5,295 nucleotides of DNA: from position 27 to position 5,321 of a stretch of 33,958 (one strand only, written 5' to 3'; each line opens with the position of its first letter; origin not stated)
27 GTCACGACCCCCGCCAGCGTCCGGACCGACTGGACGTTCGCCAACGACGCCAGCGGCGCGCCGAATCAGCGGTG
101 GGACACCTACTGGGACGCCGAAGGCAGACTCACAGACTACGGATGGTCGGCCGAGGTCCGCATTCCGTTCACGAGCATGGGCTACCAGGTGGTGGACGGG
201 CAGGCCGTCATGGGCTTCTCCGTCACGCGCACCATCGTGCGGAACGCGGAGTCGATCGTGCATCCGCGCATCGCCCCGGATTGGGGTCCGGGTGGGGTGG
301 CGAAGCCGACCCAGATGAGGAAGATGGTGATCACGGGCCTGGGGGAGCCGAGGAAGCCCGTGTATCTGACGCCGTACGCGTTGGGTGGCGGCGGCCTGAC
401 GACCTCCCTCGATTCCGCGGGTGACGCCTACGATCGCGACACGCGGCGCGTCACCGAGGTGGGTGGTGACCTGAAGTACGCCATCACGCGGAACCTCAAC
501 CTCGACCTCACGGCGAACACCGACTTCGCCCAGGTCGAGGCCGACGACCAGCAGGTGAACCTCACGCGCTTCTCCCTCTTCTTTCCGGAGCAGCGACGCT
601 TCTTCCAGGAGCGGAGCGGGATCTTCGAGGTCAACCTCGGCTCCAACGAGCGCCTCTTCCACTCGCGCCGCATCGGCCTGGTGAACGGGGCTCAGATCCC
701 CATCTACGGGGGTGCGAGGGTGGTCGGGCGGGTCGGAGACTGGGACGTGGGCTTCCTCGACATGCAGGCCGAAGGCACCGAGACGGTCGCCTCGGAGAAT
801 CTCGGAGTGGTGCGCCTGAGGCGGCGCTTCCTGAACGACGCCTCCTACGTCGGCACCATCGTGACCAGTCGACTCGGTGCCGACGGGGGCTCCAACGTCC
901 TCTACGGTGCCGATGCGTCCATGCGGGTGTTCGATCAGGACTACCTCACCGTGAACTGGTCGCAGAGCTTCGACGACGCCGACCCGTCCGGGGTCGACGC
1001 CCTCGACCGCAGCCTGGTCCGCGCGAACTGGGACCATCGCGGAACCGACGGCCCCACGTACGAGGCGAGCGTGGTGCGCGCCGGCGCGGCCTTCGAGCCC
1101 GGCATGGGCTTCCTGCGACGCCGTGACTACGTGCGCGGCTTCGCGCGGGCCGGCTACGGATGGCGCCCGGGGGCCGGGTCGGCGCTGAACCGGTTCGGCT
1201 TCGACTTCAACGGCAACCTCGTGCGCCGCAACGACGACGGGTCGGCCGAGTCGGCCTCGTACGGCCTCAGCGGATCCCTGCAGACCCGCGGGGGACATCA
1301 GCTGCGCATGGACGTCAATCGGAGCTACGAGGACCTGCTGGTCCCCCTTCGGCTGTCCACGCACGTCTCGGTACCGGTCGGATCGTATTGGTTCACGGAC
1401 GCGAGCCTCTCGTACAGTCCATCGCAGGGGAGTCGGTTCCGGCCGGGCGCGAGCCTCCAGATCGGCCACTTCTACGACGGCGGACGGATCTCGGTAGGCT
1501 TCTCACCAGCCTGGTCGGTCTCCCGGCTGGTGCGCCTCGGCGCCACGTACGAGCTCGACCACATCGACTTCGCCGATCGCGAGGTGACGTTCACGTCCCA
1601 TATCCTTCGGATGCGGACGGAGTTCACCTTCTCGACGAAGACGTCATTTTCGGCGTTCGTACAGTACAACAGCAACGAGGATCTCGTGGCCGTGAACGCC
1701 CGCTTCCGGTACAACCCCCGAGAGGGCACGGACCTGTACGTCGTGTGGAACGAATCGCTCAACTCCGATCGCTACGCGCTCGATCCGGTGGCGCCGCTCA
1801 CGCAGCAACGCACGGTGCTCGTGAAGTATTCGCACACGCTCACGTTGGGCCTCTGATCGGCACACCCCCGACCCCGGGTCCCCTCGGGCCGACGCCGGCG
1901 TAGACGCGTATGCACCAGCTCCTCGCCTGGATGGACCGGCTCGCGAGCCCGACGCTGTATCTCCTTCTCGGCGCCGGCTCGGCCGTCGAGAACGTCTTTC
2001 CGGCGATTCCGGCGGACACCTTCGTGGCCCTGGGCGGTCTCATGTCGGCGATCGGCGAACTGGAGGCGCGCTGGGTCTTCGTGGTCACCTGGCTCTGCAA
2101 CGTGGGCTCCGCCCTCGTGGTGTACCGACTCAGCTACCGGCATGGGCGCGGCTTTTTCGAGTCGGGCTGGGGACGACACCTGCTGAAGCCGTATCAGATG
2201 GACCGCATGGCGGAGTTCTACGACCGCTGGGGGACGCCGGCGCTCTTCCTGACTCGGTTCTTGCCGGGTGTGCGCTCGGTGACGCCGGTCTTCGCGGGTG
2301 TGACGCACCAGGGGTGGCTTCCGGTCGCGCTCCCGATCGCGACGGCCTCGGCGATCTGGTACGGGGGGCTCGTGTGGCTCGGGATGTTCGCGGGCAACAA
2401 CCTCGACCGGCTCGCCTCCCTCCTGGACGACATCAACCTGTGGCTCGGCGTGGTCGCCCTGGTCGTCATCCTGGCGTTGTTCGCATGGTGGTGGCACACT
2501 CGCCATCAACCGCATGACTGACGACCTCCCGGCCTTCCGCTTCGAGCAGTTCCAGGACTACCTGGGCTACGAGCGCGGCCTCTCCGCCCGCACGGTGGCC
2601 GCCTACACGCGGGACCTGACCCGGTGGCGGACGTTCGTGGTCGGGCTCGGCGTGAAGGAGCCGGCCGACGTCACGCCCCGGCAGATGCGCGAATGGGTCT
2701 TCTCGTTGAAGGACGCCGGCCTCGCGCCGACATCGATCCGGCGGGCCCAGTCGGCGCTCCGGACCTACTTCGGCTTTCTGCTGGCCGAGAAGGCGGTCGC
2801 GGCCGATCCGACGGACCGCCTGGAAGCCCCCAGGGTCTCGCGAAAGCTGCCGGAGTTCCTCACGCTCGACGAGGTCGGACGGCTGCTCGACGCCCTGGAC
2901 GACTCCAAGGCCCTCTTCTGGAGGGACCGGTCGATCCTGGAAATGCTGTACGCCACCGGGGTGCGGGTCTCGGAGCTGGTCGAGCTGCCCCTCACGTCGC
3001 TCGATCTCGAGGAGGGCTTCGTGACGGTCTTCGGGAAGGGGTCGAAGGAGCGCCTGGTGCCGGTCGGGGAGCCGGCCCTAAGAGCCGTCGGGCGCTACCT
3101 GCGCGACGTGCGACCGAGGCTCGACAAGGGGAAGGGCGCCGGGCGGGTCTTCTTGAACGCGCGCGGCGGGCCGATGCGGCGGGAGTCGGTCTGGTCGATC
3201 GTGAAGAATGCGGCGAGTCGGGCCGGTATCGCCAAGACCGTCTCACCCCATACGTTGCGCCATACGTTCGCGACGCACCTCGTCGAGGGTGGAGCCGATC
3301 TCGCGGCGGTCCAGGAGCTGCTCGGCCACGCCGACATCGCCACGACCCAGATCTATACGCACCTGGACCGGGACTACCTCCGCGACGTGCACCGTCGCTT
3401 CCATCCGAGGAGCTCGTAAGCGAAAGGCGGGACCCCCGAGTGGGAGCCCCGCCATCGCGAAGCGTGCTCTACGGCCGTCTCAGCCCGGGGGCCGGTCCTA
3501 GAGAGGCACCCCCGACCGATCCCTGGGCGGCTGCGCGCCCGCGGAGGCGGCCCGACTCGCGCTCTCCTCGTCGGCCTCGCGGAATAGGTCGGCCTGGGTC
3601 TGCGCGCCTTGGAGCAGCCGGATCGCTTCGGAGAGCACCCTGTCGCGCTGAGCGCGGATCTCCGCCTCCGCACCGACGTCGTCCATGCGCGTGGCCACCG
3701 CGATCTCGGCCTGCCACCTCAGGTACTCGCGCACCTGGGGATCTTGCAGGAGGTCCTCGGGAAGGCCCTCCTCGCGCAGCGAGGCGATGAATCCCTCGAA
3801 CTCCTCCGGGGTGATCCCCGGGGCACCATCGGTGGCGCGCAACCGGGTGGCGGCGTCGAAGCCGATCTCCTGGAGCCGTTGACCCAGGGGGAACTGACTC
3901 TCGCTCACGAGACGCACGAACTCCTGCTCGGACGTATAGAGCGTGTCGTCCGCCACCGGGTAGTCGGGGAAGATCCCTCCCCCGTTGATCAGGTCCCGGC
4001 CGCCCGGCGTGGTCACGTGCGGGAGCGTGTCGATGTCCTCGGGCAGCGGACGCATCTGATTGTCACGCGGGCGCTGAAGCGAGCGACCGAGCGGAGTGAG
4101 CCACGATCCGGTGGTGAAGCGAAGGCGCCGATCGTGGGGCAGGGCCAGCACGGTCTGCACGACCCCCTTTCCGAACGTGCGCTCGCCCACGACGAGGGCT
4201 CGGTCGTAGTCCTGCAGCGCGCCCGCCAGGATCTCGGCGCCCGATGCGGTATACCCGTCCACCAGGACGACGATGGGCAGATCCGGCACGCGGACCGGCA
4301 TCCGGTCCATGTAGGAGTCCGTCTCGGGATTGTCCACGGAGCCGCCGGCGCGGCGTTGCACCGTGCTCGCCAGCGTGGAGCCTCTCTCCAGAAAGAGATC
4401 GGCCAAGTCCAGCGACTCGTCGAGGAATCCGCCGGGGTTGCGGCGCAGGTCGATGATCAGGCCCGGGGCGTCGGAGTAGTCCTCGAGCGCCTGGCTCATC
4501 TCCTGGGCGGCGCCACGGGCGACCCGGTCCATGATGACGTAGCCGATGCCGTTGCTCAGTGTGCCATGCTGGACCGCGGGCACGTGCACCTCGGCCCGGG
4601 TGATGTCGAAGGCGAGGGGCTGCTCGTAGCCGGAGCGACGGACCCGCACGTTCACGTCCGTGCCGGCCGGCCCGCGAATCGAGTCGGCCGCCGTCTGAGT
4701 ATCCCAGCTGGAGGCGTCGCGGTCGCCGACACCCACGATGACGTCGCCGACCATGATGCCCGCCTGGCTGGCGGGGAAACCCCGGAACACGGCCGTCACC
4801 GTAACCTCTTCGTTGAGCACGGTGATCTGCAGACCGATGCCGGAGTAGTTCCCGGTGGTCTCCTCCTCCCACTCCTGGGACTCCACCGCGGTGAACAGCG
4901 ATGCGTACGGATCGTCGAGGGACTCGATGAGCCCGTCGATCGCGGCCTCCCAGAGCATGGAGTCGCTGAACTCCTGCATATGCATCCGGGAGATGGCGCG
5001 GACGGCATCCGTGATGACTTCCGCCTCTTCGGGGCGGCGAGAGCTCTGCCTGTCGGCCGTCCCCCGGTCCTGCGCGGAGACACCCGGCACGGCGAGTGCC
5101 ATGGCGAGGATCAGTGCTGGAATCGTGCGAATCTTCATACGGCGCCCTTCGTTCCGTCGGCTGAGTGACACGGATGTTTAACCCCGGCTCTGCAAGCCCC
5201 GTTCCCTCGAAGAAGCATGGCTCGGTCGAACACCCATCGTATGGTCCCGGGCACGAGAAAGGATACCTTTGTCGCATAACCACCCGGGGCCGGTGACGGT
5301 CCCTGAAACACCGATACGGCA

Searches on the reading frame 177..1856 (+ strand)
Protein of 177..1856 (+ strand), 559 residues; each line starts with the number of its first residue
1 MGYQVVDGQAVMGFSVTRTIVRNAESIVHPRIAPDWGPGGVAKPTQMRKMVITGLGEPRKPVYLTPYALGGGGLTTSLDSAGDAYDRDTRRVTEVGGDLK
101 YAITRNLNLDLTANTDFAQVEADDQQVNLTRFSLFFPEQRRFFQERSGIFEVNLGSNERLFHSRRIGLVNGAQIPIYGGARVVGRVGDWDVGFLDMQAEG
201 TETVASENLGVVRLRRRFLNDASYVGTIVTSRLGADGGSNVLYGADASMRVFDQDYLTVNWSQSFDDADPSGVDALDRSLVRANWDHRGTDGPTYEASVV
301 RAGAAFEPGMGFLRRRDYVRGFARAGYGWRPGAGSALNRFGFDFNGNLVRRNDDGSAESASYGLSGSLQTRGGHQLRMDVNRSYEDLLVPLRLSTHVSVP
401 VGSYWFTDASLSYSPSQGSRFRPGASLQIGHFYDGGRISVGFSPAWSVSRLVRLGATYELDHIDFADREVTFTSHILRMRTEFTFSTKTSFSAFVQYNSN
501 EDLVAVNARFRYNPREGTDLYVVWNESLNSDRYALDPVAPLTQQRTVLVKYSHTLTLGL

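Call 12: search_protein_families(library=ncbifam, proteins=[window:177-1856:+])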
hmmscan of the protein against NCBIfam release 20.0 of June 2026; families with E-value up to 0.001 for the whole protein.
window:177-1856:+ (559 aa): 0 families

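Call 45: search_protein_families(library=pfam, proteins=[window:177-1856:+])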
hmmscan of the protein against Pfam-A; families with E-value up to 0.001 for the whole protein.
window:177-1856:+ (559 aa): 1 family
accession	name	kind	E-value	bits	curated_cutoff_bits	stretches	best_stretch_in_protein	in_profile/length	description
PF19313.5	DUF5916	-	1.4e-17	64.2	22.6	1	85-168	18-96/572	Domain of unknown function (DUF5916)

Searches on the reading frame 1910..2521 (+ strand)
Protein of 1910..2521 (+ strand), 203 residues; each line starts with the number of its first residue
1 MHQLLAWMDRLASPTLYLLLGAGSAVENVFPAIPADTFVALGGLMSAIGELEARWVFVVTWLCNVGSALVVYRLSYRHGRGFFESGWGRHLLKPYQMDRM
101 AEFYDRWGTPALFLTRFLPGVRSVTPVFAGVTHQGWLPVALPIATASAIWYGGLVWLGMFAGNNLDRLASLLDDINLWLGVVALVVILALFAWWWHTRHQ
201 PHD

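Call 45: search_protein_families(library=pfam, proteins=[window:1910-2521:+])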
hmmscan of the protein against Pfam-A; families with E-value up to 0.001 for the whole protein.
window:1910-2521:+ (203 aa): 1 family
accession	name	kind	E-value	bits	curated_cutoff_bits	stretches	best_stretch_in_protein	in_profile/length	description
PF09335.16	VTT_dom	-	3.1e-10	41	33.9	1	33-159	1-122/123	VTT domain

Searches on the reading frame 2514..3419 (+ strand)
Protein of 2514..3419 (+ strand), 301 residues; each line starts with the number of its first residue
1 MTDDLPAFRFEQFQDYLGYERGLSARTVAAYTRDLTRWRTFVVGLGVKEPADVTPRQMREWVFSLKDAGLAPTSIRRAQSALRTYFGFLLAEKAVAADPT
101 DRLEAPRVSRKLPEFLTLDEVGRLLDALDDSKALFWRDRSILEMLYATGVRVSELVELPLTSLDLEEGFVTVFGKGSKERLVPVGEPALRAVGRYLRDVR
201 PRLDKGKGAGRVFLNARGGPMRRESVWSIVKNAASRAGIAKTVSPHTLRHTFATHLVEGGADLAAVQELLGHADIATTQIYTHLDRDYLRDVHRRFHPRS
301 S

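Call 8: search_protein_families(library=pfam, proteins=[window:2514-3419:+])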
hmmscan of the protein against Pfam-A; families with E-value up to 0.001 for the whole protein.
window:2514-3419:+ (301 aa): 3 families
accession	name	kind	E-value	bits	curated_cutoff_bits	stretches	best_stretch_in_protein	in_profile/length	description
PF00589.27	Phage_integrase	-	2.2e-47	161.5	27.1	1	115-285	2-169/172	Phage integrase family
PF02899.23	Phage_int_SAM_1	-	8e-18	64.9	22.3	1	11-93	2-83/83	Phage integrase, N-terminal SAM-like domain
PF13495.12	Phage_int_SAM_4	-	6.8e-05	23.6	27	1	10-90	2-79/85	Phage integrase, N-terminal SAM-like domain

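Call 12: search_protein_families(library=ncbifam, proteins=[window:2514-3419:+])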
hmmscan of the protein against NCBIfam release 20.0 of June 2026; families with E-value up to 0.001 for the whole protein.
window:2514-3419:+ (301 aa): 12 families
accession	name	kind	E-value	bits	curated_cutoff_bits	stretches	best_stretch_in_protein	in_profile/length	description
TIGR02225.1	recomb_XerD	equivalog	7.8e-104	347.1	329.6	1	11-299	1-289/290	site-specific tyrosine recombinase XerD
NF001399.0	PRK00283.1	subfamily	9.2e-104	346.9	279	1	10-300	9-299/300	tyrosine recombinase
TIGR02224.1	recomb_XerC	equivalog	2.3e-93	312.8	335.15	1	11-300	1-293/295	tyrosine recombinase XerC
NF040815.2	recomb_XerA_Arch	equivalog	2.4e-67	227.3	220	1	11-292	1-262/263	site-specific tyrosine recombinase/integron integrase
NF002331.0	PRK01287.1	subfamily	2.2e-60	204.6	371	1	19-298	38-326/365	site-specific tyrosine recombinase XerC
TIGR02249.1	integrase_gron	subfamily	1.6e-41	142.7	265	2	224-284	240-300/315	integron integrase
NF011946.0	PRK15417.1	equivalog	7.5e-31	107.5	435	2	228-284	259-315/337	integron integrase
NF003462.0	PRK05084.1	equivalog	5.8e-30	104.2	267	1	137-294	196-354/360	tyrosine recombinase XerS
NF007371.0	PRK09871.1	subfamily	1.4e-18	67.2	222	1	115-283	6-173/198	tyrosine-type DNA invertase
NF007370.0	PRK09870.1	subfamily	7.2e-16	58.4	221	1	111-283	8-178/200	tyrosine-type DNA invertase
NF041502.1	integrase_1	equivalog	1.6e-05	23.8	350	1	230-292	306-368/484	site-specific integrase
NF040693.1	recomb_GmtY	equivalog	4.6e-05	22.8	340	1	243-287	391-435/441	gamma-mobile-trio recombinase GmtY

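Call 47: search_solved_structures(query=window:2514-3419:+, show_alignments=1, max_evalue=1e-20)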
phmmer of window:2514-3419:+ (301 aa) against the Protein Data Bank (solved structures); distinct sequences matched with E-value up to 1e-20: 6.
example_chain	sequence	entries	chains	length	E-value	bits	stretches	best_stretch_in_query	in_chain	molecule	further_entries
1a0p_A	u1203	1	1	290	1.1e-58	202.1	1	8-294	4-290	SITE-SPECIFIC RECOMBINASE XERD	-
5dcf_A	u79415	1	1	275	4e-47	164.2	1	119-300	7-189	Tyrosine recombinase XerD,DNA translocase FtsK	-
9i5v_14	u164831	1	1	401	5.6e-47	163.7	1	10-300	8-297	Ribosome-associated translation inhibitor RaiA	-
4a8e_A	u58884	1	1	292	8e-39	137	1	31-293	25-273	PROBABLE TYROSINE RECOMBINASE XERC-LIKE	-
5hxy_A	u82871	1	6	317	3e-36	128.5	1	25-299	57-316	Tyrosine recombinase XerA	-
2a3v_A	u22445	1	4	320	5.7e-29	104.6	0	226-286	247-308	site-specific recombinase IntI4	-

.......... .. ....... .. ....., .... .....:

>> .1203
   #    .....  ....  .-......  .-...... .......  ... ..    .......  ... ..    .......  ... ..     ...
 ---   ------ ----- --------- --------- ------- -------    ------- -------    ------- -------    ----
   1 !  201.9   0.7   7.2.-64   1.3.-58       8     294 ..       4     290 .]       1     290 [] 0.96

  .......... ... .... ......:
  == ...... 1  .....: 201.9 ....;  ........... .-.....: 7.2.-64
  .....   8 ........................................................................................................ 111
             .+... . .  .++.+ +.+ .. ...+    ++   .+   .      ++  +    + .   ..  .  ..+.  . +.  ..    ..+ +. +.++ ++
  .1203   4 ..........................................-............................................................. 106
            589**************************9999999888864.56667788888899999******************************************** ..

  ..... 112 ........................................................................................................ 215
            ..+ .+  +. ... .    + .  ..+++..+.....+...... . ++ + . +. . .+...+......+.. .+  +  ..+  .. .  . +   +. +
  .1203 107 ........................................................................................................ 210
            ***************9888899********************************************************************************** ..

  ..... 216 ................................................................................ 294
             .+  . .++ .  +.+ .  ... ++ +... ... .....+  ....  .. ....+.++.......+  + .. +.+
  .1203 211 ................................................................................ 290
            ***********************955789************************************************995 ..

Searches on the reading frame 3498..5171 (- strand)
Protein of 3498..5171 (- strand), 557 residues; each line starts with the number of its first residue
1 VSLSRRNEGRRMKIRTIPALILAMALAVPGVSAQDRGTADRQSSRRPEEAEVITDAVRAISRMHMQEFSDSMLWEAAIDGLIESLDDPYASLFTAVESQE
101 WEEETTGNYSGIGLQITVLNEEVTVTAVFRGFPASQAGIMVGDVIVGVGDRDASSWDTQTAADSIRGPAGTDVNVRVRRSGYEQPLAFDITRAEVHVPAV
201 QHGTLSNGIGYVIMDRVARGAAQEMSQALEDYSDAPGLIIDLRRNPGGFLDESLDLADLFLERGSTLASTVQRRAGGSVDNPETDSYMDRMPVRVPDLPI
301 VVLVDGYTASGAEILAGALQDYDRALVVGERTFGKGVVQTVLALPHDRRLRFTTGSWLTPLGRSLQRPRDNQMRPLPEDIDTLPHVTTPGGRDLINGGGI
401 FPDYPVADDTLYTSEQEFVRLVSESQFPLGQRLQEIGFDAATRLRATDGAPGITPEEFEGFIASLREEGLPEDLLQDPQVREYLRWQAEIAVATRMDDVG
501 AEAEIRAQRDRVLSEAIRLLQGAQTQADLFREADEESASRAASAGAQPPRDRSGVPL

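Call 12: search_protein_families(library=ncbifam, proteins=[window:3498-5171:-])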
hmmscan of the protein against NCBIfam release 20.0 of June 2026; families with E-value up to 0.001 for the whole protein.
window:3498-5171:- (557 aa): 13 families
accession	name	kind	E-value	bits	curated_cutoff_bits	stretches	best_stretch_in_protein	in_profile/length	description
TIGR00225.1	prc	subfamily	1.3e-72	244.6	218.6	1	73-367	14-305/335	C-terminal processing peptidase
TIGR03900.1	prc_long_Delta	hypoth_equivalog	1.5e-67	228.4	660.95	1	76-366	107-394/973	MXAN_5808 family serine peptidase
NF052377.1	lmo1851_S41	exception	2.9e-61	207.6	725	1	35-363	32-354/468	lmo1851 family serine protease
NF045590.1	Cterm_S41_CtpC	exception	1.7e-59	201.7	665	1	76-366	82-368/418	carboxyl-terminal processing protease CtpC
NF045588.1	Cterm_S41_CtpA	exception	2.4e-57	194.7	625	1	76-364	77-364/401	carboxyl-terminal processing protease CtpA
NF045589.1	Cterm_S41_CtpB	exception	9.5e-57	192.5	633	1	71-366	78-370/416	carboxyl-terminal processing protease CtpB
NF045591.1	Cterm_S41_CtpZ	exception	5.4e-49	167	525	1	76-367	77-365/403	carboxyl-terminal processing protease CtpZ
NF051464.1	tail_spec_CT441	exception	1.1e-35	123.5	700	1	61-366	200-515/645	tail-specific protease Tsp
NF008388.1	PRK11186.1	exception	3.4e-31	108.3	825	1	87-343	223-485/663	carboxy terminal-processing peptidase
NF033424.1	chlamy_CPAF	equivalog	7.1e-06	24.9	250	1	299-336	458-495/564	protease-like activity factor CPAF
TIGR02037.1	degP_htrA_DO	subfamily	1.2e-05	24.4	416.2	1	121-206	259-343/434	Do family serine endopeptidase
NF058627.1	S41_Gfo1087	equivalog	5e-05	22.4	455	1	195-342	211-373/489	GFO_1087 family putative carboxy terminal peptidase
NF008147.1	PRK10898.1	equivalog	0.00074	18.8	408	0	122-192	280-347/352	outer membrane-stress sensor serine endopeptidase DegS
